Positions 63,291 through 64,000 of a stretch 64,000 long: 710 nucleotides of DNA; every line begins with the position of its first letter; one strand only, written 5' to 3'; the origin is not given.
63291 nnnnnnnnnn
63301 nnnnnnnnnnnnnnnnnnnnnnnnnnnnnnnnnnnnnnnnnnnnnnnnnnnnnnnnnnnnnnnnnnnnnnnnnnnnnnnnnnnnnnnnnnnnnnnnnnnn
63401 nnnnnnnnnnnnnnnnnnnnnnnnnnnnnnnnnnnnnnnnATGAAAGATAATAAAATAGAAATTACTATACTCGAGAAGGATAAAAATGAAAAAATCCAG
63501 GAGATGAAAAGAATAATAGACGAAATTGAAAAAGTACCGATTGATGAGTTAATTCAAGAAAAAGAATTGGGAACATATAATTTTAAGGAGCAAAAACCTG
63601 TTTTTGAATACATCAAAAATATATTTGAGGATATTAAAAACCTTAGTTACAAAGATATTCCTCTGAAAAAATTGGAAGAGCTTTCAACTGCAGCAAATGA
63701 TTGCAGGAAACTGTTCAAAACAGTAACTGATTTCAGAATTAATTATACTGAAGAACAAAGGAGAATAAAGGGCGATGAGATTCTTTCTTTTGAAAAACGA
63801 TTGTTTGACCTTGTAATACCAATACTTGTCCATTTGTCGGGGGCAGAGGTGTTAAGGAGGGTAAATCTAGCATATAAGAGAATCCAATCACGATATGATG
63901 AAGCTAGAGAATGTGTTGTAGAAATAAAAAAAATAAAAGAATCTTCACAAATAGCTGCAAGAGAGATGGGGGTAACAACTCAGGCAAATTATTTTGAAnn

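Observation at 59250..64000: Sharply AT-rich island after cydA carrying duplicated membrane pentapeptide-repeat genes and three proteins of unknown function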

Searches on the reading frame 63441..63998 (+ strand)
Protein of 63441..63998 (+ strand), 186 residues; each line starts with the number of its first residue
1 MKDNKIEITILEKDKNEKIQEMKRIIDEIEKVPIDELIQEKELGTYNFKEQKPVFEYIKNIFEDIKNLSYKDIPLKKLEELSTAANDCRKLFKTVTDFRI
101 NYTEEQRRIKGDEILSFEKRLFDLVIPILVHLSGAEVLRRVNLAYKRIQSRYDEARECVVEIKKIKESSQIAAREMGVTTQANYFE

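Call 11: search_protein_families(library=pfam, proteins=[window:63441-63998:+], max_evalue=1)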
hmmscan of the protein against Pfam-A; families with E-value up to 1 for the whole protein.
window:63441-63998:+ (186 aa): 0 families

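Call 12: search_protein_families(library=padloc, proteins=[window:63441-63998:+], max_evalue=1)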
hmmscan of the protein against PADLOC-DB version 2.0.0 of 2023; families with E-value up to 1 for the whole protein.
window:63441-63998:+ (186 aa): 0 families

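Call 13: search_protein_families(library=ncbifam, proteins=[window:63441-63998:+], max_evalue=1)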
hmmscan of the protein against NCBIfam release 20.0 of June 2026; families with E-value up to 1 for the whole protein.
window:63441-63998:+ (186 aa): 1 family
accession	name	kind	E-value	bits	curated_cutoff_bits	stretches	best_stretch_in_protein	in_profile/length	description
NF002044.1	PRK00871.1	equivalog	0.14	11.5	210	1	85-139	28-82/170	glutathione-regulated potassium-efflux system oxidoreductase KefF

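Call 16: find_related_loci(query=window:63441-63998:+, collection=genome_contigs, flank=10000)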
Query window:63441-63998:+ (186 aa) in genome_contigs; peptide patterns used: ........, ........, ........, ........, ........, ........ (x = any residue, [..] = any of these).
215 stretches matched a pattern, but none encodes a relative of the query by tblastn (E <= 1e-3).

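Call 29: search_protein_representatives(protein=window:63441-63998:+)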
Query: 186 residues. Proteins with E-value up to 0.001 (for the whole library): 20; up to 1e-10: 1; up to 1e-30: 1. The best 20 are listed.
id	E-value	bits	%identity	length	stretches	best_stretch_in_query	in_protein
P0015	1.2e-110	383.3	100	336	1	1-186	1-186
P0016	2.1e-09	54.0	30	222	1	12-185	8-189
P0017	1.6e-08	51.2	29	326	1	14-185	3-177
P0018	1.6e-08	51.1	24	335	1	16-169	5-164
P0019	1.6e-07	47.9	29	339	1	21-185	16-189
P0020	1.9e-05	41.1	29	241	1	16-185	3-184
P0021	4.6e-05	39.9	25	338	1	16-185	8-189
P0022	5.1e-05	39.7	26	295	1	19-179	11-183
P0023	5.9e-05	39.5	28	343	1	20-185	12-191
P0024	6.2e-05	39.5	29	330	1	26-185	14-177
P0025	8.0e-05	39.1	30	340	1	14-99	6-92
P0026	1.4e-04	38.3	27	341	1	15-125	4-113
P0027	1.5e-04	38.3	26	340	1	13-170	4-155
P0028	1.7e-04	38.0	31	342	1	20-185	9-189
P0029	1.9e-04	37.9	27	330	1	18-132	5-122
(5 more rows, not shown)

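Call 31: list_cluster_members(proteins=[P0015, P0017, P0018, P0019, P0021, P0023, P0024, P0025, P0027, P0028])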
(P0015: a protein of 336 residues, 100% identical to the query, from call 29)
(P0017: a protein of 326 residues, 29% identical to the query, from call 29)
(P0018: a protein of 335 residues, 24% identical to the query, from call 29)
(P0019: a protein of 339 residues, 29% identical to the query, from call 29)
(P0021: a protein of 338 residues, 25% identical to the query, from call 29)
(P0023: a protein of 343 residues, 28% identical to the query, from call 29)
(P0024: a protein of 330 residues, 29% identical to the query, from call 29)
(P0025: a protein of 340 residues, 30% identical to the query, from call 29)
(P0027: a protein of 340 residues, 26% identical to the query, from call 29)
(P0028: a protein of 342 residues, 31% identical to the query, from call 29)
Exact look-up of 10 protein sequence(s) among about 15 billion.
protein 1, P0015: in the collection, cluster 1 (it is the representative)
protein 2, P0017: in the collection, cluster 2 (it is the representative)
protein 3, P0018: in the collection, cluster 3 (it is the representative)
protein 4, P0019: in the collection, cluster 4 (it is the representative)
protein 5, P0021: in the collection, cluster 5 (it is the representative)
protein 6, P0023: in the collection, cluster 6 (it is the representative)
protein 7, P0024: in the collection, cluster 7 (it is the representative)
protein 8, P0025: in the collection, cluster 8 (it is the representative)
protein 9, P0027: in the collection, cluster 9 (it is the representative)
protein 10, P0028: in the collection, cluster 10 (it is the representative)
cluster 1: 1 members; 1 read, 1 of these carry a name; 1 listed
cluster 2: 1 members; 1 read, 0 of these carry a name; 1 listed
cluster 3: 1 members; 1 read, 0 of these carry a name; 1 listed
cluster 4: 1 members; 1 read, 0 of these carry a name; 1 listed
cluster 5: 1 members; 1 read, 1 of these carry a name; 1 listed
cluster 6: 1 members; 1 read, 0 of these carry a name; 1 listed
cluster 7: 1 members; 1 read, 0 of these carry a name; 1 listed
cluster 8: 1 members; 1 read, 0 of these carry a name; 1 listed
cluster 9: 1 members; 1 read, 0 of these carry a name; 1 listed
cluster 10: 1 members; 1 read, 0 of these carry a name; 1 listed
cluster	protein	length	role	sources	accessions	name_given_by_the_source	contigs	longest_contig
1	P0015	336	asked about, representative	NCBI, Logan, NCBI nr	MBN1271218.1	MAG: hypothetical protein JXB26_03015 [Candidatus Aminicenantes bacterium] | hypothetical protein [Candidatus Aminicenantes bacterium]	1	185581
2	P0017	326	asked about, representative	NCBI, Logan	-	-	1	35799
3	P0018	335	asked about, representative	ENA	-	-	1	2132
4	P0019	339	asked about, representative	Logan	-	-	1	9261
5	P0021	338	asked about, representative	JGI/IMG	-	hypothetical protein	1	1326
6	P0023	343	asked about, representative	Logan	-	-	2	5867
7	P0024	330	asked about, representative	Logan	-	-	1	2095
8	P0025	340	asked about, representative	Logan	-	-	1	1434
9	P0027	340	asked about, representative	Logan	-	-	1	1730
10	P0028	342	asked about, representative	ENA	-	-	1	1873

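Call 32: search_protein_families(library=pfam, proteins=[P0015, P0017, P0018, P0019, P0021, P0023, P0024], max_evalue=1)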
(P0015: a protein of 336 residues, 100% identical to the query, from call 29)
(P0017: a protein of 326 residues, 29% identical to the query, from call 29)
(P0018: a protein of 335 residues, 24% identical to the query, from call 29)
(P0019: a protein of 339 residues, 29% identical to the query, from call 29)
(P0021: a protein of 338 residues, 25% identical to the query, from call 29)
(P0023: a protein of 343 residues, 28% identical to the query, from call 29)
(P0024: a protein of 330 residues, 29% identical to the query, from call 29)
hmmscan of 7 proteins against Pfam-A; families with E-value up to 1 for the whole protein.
P0015 (336 aa): 4 families
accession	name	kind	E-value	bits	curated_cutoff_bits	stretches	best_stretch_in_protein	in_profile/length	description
PF19658.4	DUF6161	-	0.0058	16.6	27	1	163-279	62-178/216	Family of unknown function (DUF6161)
PF05987.18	DUF898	-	0.026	14.1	28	1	195-281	180-266/336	Bacterial protein of unknown function (DUF898)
PF18181.6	SLATT_1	-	0.11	12.9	26.3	1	178-215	6-43/122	SMODS and SLOG-associating 2TM effector domain 1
PF21073.2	GDH_HM1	-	0.11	12.8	21.2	0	22-41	24-43/60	Glutamate dehydrogenase, helical motif 1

P0017 (326 aa): 5 families
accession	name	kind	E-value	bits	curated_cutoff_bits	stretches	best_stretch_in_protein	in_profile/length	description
PF24838.2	8xMP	-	0.00067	19.9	30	1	190-276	18-103/136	Octameric membrane protein family (8xMP)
PF05987.18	DUF898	-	0.035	13.7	28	1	186-267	181-262/336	Bacterial protein of unknown function (DUF898)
PF20990.2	DUF2207_C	-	0.13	12.4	33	1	127-242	87-182/247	Predicted membrane protein (DUF2207) C-terminal domain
PF03310.18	Cauli_DNA-bind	-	0.16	12.6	24.2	1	120-168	19-73/117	Caulimovirus DNA-binding protein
PF23691.1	YmgL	-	0.39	11.1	27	1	207-225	15-33/36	YmgL-like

P0018 (335 aa): 9 families
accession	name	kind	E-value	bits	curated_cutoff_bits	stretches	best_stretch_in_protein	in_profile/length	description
PF15619.11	Lebercilin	-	0.0063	16.5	34.3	1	104-193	13-97/193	Ciliary protein causing Leber congenital amaurosis disease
PF17324.7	BLI1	-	0.019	16.1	26.9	0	105-167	35-91/111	BLOC-1 interactor 1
PF20667.3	Sec10_N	-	0.038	14.5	27.4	1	133-187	20-75/118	Exocyst complex component Sec10, N-terminal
PF18603.7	LAL_C2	-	0.13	13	29.4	1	121-147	48-74/78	L-amino acid ligase C-terminal domain 2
PF08241.18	Methyltransf_11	-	0.19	12.8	21.2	1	127-209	6-94/95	Methyltransferase domain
PF24838.2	8xMP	-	0.2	11.9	30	1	195-282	13-89/136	Octameric membrane protein family (8xMP)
PF07352.17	Phage_Mu_Gam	-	0.33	11.3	28.3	0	137-184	2-49/149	Bacteriophage Mu Gam like protein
PF10147.14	CR6_interact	-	0.46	10.6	29.5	1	132-178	89-135/200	Growth arrest and DNA-damage-inducible proteins-interacting protein 1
PF16808.10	PKcGMP_CC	-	0.47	10.5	35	1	94-112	14-32/35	Coiled-coil N-terminus of cGMP-dependent protein kinase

P0019 (339 aa): 9 families
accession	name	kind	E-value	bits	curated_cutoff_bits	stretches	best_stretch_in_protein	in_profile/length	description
PF03750.18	Csm2_III-A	-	0.012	16.8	24.8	1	106-163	45-99/115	Csm2 Type III-A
PF15944.10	DUF4752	-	0.013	15.9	27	1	236-284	6-55/84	Domain of unknown function (DUF4752)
PF04144.18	SCAMP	-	0.015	16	27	1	189-263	15-88/172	SCAMP family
PF08565.17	CDC37_M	-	0.038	14.4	25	1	115-178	45-105/113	Cdc37 Hsp90 binding domain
PF01881.21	Cas_Cas6_C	-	0.05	14.9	23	1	114-211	6-93/125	CRISPR associated protein Cas6, C-terminal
PF09016.15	Pas_Saposin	-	0.064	13.9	27.5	1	98-156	16-71/73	Pas factor saposin fold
PF20421.4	DHR-2_Lobe_C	-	0.082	13.3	26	1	56-125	37-101/103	DHR-2, Lobe C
PF10303.14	DUF2408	-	0.12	13.4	25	1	107-172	2-68/130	Protein of unknown function (DUF2408)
PF00874.25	PRD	-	0.75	10.6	23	0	140-178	23-61/90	PRD domain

P0021 (338 aa): 8 families
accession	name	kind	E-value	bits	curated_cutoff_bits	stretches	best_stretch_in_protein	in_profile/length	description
PF10259.14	Rogdi_lz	-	0.011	15.5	29.4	1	64-120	82-135/295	Rogdi leucine zipper containing protein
PF00521.26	DNA_topoisoIV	-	0.012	14.9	31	1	67-166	333-431/432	DNA gyrase/topoisomerase IV, subunit A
PF10211.14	Ax_dynein_light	-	0.018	15.5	26.4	1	110-178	96-161/187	Axonemal dynein light chain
PF25530.1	EF-hand_SWAP70_N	-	0.019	15.5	27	1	43-92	4-53/95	Switch-associated protein 70-like, N-terminal EF-hand domain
PF08414.16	NADPH_Ox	-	0.038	14.8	27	1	21-78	37-94/101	Respiratory burst NADPH oxidase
PF10277.15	Frag1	-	0.05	13.6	30.3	1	194-272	84-152/220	Frag1/DRAM/Sfk1 family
PF14015.11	DUF4231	-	0.11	13.3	24.7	1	191-264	7-75/103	Protein of unknown function (DUF4231)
PF02865.22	STAT_int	-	0.7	10.8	26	1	104-192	8-94/121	STAT protein, protein interaction domain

P0023 (343 aa): 4 families
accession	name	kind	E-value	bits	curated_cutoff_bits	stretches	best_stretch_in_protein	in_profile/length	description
PF03114.23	BAR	-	0.0051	16.9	28.5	1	82-173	98-198/234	BAR domain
PF08592.16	Anthrone_oxy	-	0.02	15.5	27.3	1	196-231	29-68/106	Anthrone oxygenase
PF06307.17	Herpes_IR6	-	0.11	12.6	25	1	30-137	54-167/214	Herpesvirus IR6 protein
PF13864.11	Enkurin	-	0.37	11.7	23.6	1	79-159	15-90/92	Calmodulin-binding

P0024 (330 aa): 7 families
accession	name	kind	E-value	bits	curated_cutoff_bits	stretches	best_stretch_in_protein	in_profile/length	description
PF25686.1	Betaherpes_U91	-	0.0003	20.7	27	1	133-215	42-120/157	Betaherpesvirus U91 protein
PF20990.2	DUF2207_C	-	0.0019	18.4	33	1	115-241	90-174/247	Predicted membrane protein (DUF2207) C-terminal domain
PF19658.4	DUF6161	-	0.0029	17.5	27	1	140-311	49-215/216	Family of unknown function (DUF6161)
PF25730.1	Herpes_BDLF2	-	0.14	11.8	27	1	141-232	16-102/266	Gammaherpesvirus intercellular spread glycoprotein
PF08349.16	DUF1722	-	0.15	12.8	22.5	1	131-217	14-101/117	Protein of unknown function (DUF1722)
PF05974.18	DUF892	-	0.16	12.4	23.7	0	128-167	28-67/159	Domain of unknown function (DUF892)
PF20769.2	YPEB_N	-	0.17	12.2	27.3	1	112-167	74-129/136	YpeB N-terminal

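Call 33: search_protein_families(library=padloc, proteins=[P0015, P0017, P0018, P0019, P0021, P0023, P0024], max_evalue=1)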
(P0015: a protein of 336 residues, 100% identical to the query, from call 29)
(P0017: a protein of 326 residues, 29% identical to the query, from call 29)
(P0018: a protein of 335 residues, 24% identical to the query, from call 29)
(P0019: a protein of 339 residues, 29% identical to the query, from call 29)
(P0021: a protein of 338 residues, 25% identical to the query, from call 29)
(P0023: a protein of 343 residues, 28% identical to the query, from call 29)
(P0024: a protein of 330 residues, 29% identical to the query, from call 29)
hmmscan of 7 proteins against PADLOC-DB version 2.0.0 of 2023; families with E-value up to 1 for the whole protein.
P0015 (336 aa): 0 families

P0017 (326 aa): 0 families

P0018 (335 aa): 1 family
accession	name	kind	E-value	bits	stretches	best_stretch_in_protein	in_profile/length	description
PDLC03841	LeoBC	-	0.0073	13.5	1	90-239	348-487/601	-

P0019 (339 aa): 7 families
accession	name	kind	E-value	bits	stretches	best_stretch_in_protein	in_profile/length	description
PDLC01612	Csm2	-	0.00065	18.8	1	76-160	4-81/101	CAS-III-A; effector_SS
PDLC01446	Csm2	-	0.0022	16.6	1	55-162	16-114/135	CAS-III-A; effector_SS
PDLC01576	Csm2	-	0.0059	15.1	1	117-162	27-71/87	CAS-III-A; effector_SS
PDLC04262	PDC-M01B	-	0.0077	14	1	88-169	149-228/259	-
PDLC01260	Csm2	-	0.016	14.2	1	107-163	18-72/86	CAS-III-A; effector_SS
PDLC04406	PDC-M09A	-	0.36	8.2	1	76-181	24-129/330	-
PDLC01083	Csx21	-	0.37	9.2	1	104-176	8-79/100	Unknown function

P0021 (338 aa): 0 families

P0023 (343 aa): 0 families

P0024 (330 aa): 2 families
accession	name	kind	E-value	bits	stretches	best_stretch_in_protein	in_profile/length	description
PDLC01364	Cas8a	-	0.0049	14.6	1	119-247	35-164/333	CAS-I-A; effector_LS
PDLC01848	CARF3--CARF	-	0.019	12.6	1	64-110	104-150/197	-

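Call 36: find_encoding_contigs(protein=P0017, flank=10000, max_places=3)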
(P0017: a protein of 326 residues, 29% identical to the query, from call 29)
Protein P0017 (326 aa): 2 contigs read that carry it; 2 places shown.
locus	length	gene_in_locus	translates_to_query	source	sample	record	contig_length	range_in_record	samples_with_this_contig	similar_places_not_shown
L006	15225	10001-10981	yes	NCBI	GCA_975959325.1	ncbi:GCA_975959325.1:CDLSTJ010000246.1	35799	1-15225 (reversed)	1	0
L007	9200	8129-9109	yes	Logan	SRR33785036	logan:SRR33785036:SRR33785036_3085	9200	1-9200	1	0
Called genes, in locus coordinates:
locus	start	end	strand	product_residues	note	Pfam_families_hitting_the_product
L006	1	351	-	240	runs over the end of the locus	PF00106:adh_short, PF08659:KR, PF13561:adh_short_C2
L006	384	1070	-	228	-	PF00535:Glycos_transf_2, PF10111:Glyco_tranf_2_2 (weak), PF13641:Glyco_tranf_2_3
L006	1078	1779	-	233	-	PF00483:NTP_transferase, PF12804:NTP_transf_3 (weak)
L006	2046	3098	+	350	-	-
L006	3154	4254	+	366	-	PF10432:bact-PGI_C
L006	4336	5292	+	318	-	-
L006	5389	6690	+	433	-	PF00668:Condensation, PF16911:PapA_C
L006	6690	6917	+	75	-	PF00550:PP-binding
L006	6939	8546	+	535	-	PF00501:AMP-binding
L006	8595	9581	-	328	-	PF00291:PALP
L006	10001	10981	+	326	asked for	-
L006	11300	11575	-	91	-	-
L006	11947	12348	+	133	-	PF12833:HTH_18, PF00165:HTH_AraC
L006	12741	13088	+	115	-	PF00165:HTH_AraC (faint), PF12833:HTH_18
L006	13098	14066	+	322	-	PF00291:PALP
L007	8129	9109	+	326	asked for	-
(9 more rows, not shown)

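Call 37: find_encoding_contigs(protein=P0015, flank=10000, max_places=3)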
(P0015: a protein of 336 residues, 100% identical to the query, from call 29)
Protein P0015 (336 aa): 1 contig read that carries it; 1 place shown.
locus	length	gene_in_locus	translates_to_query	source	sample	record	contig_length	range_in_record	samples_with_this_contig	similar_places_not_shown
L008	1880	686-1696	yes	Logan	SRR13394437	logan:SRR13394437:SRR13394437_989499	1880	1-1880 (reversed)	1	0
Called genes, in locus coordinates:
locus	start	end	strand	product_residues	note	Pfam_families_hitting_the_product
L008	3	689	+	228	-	?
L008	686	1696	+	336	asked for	-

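Call 42: predict_structure(alignment_id=A1)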
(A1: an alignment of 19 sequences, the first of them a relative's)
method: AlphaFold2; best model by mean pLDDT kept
length: 336 residues; sequences in the alignment: 19
mean_pLDDT: 79.7   pTM: 0.45
mean pLDDT of the five models: 79.7, 76.8, 74.6, 74.4, 73.6
residues with pLDDT >= 90: 63; 70-90: 216; 50-70: 44; < 50: 13
segments of 3 or more residues with pLDDT < 50: 329-331, 333-336
pLDDT, mean of each block of 10 residues (from residue 1): 70 85 90 87 80 85 83 82 88 84 76 78 73 61 73 81 73 71 88 93 96 92 81 87 94 93 89 84 82 76 71 52 50 43
secondary structure, 60 per line:
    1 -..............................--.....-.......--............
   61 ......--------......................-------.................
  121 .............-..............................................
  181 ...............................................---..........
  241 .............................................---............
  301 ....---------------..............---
elements in order: H2-31 H34-38 H40-46 H49-66 H75-96 H104-133 H135-227 H231-285 H289-304 H320-333

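Call 58: find_related_loci(query=A3, collection=viral_contigs, flank=10000)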
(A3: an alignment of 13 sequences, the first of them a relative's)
Query A3 (336 aa) in viral_contigs; peptide patterns used: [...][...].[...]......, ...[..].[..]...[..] (x = any residue, [..] = any of these).
75 stretches matched a pattern; 6 encode a relative of the query (tblastn E <= 1e-3); 6 distinct loci.
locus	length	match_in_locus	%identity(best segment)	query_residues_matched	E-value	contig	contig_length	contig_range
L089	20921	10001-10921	28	18-314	2e-34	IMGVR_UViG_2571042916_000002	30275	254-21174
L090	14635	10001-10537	37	167-336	4e-31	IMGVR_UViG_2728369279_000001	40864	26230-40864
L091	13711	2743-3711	28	6-318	5e-31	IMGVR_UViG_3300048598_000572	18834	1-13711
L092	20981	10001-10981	26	12-325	5e-29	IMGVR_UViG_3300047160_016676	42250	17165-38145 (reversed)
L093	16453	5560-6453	28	37-319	6e-26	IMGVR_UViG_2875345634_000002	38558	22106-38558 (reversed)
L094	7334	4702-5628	24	14-311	2e-23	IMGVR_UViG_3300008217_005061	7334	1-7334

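Call 61: find_related_loci(query=A4, collection=metagenome_contigs, flank=10000)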
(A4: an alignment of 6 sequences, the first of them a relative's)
Query A4 (336 aa) in metagenome_contigs; peptide patterns used: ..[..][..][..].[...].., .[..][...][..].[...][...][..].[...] (x = any residue, [..] = any of these).
600 stretches matched a pattern (row limit reached: there are more); 108 encode a relative of the query (tblastn E <= 1e-3); the best 80 are kept; 80 distinct loci.
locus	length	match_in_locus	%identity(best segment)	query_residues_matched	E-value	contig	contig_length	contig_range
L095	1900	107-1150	30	1-336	2e-54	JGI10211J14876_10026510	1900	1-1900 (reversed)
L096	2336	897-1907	32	10-335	2e-52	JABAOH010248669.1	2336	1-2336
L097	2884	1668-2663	32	12-336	5e-52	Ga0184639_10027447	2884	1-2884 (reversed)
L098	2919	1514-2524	32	10-335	5e-52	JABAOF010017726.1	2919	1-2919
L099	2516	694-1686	31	14-331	8e-52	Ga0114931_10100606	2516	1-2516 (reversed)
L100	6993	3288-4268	31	20-334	6e-51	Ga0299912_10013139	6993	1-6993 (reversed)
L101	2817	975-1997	31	11-336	8e-51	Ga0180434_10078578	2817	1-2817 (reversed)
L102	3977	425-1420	31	16-336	3e-50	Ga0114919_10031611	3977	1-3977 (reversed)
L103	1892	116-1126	30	1-325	2e-50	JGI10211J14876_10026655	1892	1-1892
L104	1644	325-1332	31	1-336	8e-51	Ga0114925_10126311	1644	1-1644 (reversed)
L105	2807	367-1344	33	18-330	6e-48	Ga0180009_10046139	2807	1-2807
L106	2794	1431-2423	30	23-331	2e-47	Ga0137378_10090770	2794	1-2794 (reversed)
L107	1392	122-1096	28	22-331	3e-49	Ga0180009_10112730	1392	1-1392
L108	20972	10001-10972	30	23-330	3e-47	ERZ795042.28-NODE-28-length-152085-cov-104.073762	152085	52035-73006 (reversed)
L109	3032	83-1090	30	11-335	2e-47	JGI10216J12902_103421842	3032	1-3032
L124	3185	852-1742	30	47-331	1e-43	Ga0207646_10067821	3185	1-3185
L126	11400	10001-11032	28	6-336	3e-43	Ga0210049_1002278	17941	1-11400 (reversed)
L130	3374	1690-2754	29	17-334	2e-40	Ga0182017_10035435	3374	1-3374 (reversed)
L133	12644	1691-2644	30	18-331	1e-39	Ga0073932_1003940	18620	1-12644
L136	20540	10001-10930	28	36-331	1e-38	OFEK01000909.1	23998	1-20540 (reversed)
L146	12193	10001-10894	30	36-331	2e-36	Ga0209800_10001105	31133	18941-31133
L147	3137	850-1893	23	3-333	2e-36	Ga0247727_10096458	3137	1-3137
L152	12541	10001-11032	28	6-336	4e-36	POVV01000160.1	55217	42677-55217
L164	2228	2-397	41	189-319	1e-32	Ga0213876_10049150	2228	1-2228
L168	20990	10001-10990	28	14-331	1e-31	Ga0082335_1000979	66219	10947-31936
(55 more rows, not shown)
